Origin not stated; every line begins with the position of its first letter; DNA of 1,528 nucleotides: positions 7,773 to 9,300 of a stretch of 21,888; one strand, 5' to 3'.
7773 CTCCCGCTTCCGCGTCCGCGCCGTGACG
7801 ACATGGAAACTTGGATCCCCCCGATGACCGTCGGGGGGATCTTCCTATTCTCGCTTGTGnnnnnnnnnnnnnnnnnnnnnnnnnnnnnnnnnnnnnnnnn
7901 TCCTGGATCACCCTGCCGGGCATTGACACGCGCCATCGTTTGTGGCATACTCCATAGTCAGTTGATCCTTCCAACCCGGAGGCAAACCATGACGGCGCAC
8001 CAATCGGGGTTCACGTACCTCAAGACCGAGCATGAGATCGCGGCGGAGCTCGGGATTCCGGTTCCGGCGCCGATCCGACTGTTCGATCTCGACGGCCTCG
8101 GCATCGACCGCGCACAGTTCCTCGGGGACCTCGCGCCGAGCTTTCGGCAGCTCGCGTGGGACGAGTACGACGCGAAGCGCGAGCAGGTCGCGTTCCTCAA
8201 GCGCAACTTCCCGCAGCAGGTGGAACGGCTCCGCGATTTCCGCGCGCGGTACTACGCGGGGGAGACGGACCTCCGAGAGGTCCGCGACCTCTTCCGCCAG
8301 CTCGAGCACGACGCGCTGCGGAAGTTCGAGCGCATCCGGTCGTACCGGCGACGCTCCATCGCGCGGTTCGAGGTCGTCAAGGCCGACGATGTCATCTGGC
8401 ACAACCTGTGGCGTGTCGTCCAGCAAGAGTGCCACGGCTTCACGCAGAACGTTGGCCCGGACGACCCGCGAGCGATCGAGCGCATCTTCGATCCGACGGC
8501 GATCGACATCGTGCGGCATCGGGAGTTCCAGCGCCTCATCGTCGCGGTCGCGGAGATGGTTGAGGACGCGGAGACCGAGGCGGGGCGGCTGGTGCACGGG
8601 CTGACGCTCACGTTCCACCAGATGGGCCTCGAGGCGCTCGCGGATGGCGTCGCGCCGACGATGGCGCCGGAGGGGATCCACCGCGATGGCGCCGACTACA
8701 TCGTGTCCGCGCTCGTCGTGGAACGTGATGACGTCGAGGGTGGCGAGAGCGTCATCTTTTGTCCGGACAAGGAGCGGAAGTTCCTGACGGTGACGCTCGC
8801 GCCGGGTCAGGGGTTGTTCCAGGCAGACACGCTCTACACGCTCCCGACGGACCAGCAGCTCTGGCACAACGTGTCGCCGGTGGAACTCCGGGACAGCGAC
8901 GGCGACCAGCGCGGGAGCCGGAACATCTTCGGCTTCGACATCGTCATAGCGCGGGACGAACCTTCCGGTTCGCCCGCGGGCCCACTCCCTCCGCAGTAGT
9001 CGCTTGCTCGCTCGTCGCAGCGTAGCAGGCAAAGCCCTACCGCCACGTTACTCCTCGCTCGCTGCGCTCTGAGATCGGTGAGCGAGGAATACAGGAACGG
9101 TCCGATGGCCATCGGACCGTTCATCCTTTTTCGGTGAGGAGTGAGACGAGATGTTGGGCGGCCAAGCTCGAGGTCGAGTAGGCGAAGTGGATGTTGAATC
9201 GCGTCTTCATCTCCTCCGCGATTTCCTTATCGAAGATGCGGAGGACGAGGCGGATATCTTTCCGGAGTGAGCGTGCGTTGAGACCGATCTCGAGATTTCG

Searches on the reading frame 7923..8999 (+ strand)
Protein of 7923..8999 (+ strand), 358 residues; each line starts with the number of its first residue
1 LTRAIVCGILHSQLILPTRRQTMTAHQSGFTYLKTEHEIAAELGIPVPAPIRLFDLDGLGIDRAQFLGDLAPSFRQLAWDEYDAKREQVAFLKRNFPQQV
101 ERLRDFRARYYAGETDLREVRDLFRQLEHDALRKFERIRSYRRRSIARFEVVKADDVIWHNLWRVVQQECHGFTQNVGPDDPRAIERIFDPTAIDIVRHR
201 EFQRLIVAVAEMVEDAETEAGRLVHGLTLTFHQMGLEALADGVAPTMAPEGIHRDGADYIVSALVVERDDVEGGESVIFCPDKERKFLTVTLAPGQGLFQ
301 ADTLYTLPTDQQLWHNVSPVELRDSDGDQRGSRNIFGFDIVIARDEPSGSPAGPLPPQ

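Call 11: search_protein_families(library=pfam, proteins=[window:7923-8999:+])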
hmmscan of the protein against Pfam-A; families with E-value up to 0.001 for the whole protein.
window:7923-8999:+ (358 aa): 1 family
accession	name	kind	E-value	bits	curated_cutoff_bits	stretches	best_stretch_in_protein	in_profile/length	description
PF10014.15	2OG-Fe_Oxy_2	-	1e-25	91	23.1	1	123-338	3-191/192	2OG-Fe dioxygenase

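Call 15: find_encoding_contigs(protein=window:7923-8999:+, flank=10000, max_places=10)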
Protein window:7923-8999:+ (358 aa): no gene with exactly this product is on record in the collection.

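Call 30: find_homologous_proteins(query=window:7989-8999:+)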
Query window:7989-8999:+ (336 aa): 157 proteins with E <= 0.001 among 5789 candidates; the best 120 are listed.
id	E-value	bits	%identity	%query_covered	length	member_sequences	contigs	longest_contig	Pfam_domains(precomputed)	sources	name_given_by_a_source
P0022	3.7e-197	672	92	95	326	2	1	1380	PF10014.16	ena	-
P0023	1.8e-193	660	89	96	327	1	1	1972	PF10014.16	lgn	-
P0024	1.4e-182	624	83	97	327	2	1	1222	PF10014.16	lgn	-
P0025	1.8e-168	578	78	96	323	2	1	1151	PF10014.16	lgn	-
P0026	6.7e-168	576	79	95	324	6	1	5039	PF10014.16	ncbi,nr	ncbi:MAG: 2OG-Fe dioxygenase family protein [bacterium]|nr:2OG-Fe dioxygenase family protein [bacter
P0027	2.6e-161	554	73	95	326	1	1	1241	PF10014.16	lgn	-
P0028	5.0e-140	484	70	96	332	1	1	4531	PF10014.16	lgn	-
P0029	2.3e-138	479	70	96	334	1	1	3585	PF10014.16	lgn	-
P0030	4.7e-131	455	66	93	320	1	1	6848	PF10014.16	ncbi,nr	ncbi:2OG-Fe dioxygenase family protein [Candidatus Uhrbacteria bacterium]|nr:2OG-Fe dioxygenase fami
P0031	4.0e-122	426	68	88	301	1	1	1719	PF10014.16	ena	-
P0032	4.0e-111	389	58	95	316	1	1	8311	PF10014.16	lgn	-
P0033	6.0e-104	366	55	95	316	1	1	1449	PF10014.16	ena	-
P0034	6.2e-103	362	58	95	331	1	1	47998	PF10014.16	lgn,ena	-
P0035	1.3e-99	352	54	95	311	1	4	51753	PF10014.16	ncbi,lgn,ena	-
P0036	4.5e-98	346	53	95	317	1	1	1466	PF10014.16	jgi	jgi:hypothetical protein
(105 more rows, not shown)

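Call 32: find_encoding_contigs(protein=P0023, flank=10000, max_places=3)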
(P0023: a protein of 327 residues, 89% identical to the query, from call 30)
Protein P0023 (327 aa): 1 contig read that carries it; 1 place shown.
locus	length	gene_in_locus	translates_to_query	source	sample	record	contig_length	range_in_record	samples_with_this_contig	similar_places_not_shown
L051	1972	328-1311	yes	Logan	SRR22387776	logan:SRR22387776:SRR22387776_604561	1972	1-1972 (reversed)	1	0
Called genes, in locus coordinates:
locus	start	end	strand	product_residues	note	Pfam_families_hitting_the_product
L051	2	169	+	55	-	?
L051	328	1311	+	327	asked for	PF10014:2OG-Fe_Oxy_2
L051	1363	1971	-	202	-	?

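Call 33: find_encoding_contigs(protein=P0026, flank=10000, max_places=3)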
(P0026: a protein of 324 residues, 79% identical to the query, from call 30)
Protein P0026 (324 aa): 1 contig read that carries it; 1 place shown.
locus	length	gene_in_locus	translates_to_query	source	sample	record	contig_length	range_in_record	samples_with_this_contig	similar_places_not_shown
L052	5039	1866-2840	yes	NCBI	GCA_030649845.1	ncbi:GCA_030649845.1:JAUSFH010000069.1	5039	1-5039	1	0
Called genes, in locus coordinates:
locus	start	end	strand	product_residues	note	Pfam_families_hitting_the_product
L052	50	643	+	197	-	-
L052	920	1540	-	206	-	-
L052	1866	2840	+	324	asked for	PF10014:2OG-Fe_Oxy_2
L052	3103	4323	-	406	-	PF02254:TrkA_N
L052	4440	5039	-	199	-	PF01751:Toprim, PF00986:DNA_gyraseB_C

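Call 34: find_encoding_contigs(protein=P0022, flank=10000, max_places=3)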
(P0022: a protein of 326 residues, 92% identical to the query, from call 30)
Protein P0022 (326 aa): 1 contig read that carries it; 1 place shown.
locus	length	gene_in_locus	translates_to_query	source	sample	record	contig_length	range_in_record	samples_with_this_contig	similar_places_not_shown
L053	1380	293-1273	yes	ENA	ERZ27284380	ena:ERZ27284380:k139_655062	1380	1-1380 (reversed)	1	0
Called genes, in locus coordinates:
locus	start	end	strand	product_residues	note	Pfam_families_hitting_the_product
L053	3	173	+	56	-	?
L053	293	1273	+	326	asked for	PF10014:2OG-Fe_Oxy_2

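Call 40: find_encoding_contigs(protein=P0028, flank=10000, max_places=3)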
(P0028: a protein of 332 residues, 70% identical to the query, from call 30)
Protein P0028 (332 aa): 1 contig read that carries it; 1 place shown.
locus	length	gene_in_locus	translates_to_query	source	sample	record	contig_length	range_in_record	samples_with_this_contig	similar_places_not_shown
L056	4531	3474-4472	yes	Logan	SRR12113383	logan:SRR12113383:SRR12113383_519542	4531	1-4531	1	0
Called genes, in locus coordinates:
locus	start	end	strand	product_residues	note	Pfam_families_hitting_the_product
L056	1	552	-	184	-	?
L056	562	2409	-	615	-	PF09084:NMT1 (weak)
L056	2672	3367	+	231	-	-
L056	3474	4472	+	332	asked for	PF10014:2OG-Fe_Oxy_2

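Call 41: find_encoding_contigs(protein=P0030, flank=10000, max_places=3)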
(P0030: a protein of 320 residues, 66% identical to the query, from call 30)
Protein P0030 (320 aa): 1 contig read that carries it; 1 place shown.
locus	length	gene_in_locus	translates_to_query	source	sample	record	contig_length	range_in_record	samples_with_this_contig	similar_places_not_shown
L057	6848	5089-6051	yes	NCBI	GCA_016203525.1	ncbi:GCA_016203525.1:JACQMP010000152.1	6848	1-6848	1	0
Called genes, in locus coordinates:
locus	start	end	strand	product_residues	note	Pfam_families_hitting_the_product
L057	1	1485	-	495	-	PF00691:OmpA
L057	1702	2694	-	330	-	PF00092:VWA, PF13519:VWA_2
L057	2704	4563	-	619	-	PF09084:NMT1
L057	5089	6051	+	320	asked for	PF10014:2OG-Fe_Oxy_2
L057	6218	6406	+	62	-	PF00584:SecE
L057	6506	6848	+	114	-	PF02357:NusG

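Call 47: find_encoding_contigs(protein=P0024, flank=10000, max_places=5)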
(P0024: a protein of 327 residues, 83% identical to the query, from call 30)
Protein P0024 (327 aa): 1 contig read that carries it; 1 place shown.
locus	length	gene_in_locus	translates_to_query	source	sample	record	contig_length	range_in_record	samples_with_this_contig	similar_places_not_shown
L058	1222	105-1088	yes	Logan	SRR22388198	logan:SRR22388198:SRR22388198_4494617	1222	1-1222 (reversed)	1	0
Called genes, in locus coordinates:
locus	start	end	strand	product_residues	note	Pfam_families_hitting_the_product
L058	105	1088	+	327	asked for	PF10014:2OG-Fe_Oxy_2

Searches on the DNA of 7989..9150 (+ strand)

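Call 20: search_rna_families(source=window, start=8950, end=9150, threshold=evalue, max_evalue=10, show_alignments=3)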
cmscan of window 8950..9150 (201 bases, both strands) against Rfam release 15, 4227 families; matches with E-value up to 10: 14.
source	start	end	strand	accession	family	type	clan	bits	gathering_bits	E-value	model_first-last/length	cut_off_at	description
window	9046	9135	+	RF00236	ctRNA_pGA1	Gene; antisense;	-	20.9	45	0.033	1-79/79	no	ctRNA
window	9093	9130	+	RF03704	MIR4380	Gene; miRNA;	-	18.1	83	0.3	1-82/82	no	MIR4380 microRNA precursor family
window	9055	9132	-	RF02761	sR084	Gene; sRNA;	-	15.9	95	0.77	1-78/78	no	sR084 sRNA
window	9046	9093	-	RF03932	mir-1597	Gene; miRNA;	-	15.8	93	2.3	1-73/73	no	mir-1597 microRNA precursor family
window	9052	9088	-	RF04163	mir-8364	Gene; miRNA;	-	15.2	67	3.3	14-46/61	no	mir-8364 microRNA precursor family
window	9015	9129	-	RF00516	ylbH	Cis-reg; leader;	-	14.8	50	0.42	1-122/122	no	ylbH leader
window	9044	9095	-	RF03359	mir-1729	Gene; miRNA;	-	13.9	80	3.4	1-71/71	no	mir-1729 microRNA precursor family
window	9045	9108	+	RF01862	TB10Cs4H2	Gene; snRNA; snoRNA; HACA-box;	-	13.4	50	3.7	1-67/67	no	Trypanosomatid snoRNA TB10Cs4H2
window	9090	9130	+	RF00827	mir-77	Gene; miRNA;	-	13.1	83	3.4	1-89/89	no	mir-77 microRNA precursor family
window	9095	9122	-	RF03660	mir-4018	Gene; miRNA;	-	12.7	66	7.2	14-41/54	no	mir-4018 microRNA precursor family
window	8977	9047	-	RF02950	D12-methyl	Gene; sRNA;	-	12.6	57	4.5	1-64/64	no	D12-methyl RNA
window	9047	9125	+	RF02868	ncS037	Gene; sRNA;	-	12.5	112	6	1-152/152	no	Burkholderia sRNA 37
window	9055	9088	+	RF01549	TB8Cs2H1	Gene; snRNA; snoRNA; HACA-box;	-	12.4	40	5.9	1-65/65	no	Trypanosomatid snoRNA TB8Cs2H1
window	8983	9028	+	RF02132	HOXB13-AS1_1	Gene; lncRNA;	-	10.7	60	3.2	90-136/136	no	HOXB13 antisense RNA 1 conserved region 1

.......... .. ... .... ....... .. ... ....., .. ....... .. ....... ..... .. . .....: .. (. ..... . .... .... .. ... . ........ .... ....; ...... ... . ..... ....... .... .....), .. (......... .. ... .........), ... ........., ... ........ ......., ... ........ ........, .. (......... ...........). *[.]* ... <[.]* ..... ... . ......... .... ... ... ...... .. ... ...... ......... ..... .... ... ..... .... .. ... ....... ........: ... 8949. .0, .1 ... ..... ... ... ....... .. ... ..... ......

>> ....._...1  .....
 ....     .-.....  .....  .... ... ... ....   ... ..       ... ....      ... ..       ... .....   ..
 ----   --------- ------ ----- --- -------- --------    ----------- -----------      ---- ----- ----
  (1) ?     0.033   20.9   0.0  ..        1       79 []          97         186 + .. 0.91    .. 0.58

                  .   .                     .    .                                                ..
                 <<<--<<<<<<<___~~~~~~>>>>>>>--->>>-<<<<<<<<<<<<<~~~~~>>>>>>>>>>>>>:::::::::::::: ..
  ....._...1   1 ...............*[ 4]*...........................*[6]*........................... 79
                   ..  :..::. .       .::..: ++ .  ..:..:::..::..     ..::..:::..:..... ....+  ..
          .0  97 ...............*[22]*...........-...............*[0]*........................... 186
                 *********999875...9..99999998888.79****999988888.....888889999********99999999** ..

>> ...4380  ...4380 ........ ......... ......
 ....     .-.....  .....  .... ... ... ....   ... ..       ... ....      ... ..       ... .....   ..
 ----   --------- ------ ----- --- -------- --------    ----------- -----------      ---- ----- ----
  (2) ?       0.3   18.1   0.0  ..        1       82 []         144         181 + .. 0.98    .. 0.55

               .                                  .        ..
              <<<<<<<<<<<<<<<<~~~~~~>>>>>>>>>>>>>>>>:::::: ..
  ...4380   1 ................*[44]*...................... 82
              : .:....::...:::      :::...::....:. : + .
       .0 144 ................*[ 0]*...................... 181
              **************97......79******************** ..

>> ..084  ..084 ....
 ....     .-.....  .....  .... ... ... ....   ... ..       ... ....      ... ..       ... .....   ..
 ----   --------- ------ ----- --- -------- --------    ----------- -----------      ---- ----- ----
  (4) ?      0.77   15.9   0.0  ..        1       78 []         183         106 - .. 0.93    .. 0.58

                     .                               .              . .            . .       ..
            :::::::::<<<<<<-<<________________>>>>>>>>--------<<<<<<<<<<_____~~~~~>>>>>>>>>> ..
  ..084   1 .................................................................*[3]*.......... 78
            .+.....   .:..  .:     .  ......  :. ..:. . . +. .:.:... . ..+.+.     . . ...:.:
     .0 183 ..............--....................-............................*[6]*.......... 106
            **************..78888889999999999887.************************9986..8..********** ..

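Call 52: build_rna_model(alignment_id=A5, structure=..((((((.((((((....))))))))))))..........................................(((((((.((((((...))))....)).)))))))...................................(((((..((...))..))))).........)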
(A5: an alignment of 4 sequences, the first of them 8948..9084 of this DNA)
Model R1 built from alignment A5 (4 sequences, 173 columns); structure: as given.
model positions 137; base pairs 32; branch points 2; effective number of sequences 1.25; information 0.589 bits per position. Calibrated on 0.2 Mb of random sequence (short: E-values are rough).
structure used (alignment columns):
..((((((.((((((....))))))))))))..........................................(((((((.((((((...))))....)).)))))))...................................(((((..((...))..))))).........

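Call 53: search_with_rna_model(model_id=R1, sources=[window, L015, L046, L047, L048, L049, L050, L051, L052, L053, L056, L057, L058], max_evalue=10, filters=off)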
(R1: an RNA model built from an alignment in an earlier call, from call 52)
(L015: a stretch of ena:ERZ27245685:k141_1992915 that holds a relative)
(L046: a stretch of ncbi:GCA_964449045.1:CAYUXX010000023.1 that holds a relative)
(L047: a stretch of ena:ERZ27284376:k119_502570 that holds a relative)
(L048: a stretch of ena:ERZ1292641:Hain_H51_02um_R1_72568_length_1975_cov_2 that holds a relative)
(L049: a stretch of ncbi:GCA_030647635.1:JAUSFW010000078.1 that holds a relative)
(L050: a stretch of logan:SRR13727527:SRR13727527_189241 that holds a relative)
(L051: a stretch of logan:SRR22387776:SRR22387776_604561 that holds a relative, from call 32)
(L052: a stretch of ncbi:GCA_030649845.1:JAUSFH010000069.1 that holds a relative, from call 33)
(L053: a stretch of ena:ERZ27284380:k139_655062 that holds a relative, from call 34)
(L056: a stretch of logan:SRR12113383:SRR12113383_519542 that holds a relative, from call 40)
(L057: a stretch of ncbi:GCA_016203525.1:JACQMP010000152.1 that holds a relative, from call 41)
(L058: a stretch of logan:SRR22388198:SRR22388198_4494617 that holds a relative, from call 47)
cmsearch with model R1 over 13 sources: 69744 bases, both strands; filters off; matches with E-value up to 10: 96.
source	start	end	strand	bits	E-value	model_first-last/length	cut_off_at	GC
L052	2839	2975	+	157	3.5e-27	1-137/137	no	0.69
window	8948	9082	+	146.3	3.2e-25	1-137/137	no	0.67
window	273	436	+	114.3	2.2e-19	1-137/137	no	0.7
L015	6772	6935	+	114.3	2.2e-19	1-137/137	no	0.7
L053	1277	1380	+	106.7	5.3e-18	3-105/137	no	0.72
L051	1286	1361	-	21.9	0.016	1-137/137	no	0.66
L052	2989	3062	+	16.8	0.14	1-137/137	no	0.54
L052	2951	3020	-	16.5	0.15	1-137/137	no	0.56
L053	1193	1307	-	15.1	0.28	1-137/137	no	0.7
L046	612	701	+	14.9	0.31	1-137/137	no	0.71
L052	3040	3166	-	14.8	0.32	1-137/137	no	0.62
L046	3444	3513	+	14.5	0.37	1-137/137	no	0.71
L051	41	177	+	14.2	0.42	1-137/137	no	0.66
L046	4083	4148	+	13.7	0.52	1-137/137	no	0.7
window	14658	14762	-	13.6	0.54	1-137/137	no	0.67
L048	719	793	-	13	0.69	1-137/137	no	0.73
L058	159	252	+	12.9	0.71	1-137/137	no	0.69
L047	657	751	+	12.9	0.72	1-137/137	no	0.64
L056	2300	2393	+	11.7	1.2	1-137/137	no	0.68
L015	6661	6802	-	11.7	1.2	1-137/137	no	0.67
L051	925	1026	-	11.3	1.4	1-137/137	no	0.69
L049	7670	7794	+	11.2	1.5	1-137/137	no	0.7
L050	548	672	+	11.2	1.5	1-137/137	no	0.7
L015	3939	4048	+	10.8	1.7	1-137/137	no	0.66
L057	5566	5628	+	10.8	1.8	1-137/137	no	0.62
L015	6199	6364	-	10.7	1.8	1-137/137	no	0.61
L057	2753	2854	+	10.6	1.9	1-137/137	no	0.65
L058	1094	1209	+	9.8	2.6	1-137/137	no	0.66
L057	1435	1528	-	9.8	2.6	1-137/137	no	0.63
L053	429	496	+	9.8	2.7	1-137/137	no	0.66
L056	1927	1988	-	9.7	2.7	1-137/137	no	0.71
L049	6690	6772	+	9.6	2.8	1-137/137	no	0.66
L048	759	843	+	9.5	3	1-137/137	no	0.71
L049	7691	7765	-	9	3.7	1-137/137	no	0.72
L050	569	643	-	9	3.7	1-137/137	no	0.72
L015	4066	4180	+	8.9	3.8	1-137/137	no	0.7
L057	4617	4723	-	8.7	4.1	1-137/137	no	0.55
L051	68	217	-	8.5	4.5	1-137/137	no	0.65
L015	7129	7236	-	8.5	4.6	1-137/137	no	0.72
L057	1653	1737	+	8.4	4.8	1-137/137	no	0.65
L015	2173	2280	+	8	5.7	1-137/137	no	0.69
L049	5174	5276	-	7.8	6.1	1-137/137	no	0.71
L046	458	529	+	7.8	6.1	1-137/137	no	0.64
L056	1957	2044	+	7.7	6.3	1-137/137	no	0.69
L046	2249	2276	-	7.7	6.3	3-31/137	no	0.82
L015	1542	1606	-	7.7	6.4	1-137/137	no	0.68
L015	2763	2867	+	7.7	6.5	1-137/137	no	0.68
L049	3121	3206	+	7.5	6.9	1-137/137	no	0.72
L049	5647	5746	+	7.5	7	1-137/137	no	0.65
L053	563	668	-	7.5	7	1-137/137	no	0.68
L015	3995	4097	-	7.4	7.3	1-137/137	no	0.66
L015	3638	3729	+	7.3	7.6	1-137/137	no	0.63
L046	760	831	-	7.3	7.7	1-137/137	no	0.71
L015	4143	4235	-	7.3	7.7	1-137/137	no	0.72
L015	1137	1221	+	7.2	7.8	1-137/137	no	0.51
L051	602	714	+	7.2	7.8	1-137/137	no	0.7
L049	7235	7342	+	7.2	7.9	1-137/137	no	0.66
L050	113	220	+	7.2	7.9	1-137/137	no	0.66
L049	389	507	+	7.1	8.2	1-137/137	no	0.6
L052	2103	2162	-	7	8.5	42-105/137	no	0.67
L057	455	574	-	7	8.5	1-137/137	no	0.63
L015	5383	5440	+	7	8.5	1-137/137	no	0.67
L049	1321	1411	+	6.9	9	1-137/137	no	0.64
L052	2841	2869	-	6.9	9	3-31/137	no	0.79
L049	6539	6635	-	6.9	9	1-137/137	no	0.67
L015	4975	5086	-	6.9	9.1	1-137/137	no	0.59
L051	1333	1405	+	6.8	9.5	1-137/137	no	0.66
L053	6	114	+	6.7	9.7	1-137/137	no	0.68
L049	2620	2711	-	6.7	9.9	1-137/137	no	0.6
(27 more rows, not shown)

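Call 67: search_dna_similar(query=L052:2839-2985:+, collection=phages, mode=distant, max_evalue=0.01, max_rows=10)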
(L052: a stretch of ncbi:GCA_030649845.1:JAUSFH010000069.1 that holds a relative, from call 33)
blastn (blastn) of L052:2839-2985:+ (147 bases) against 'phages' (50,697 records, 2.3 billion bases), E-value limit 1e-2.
No match.
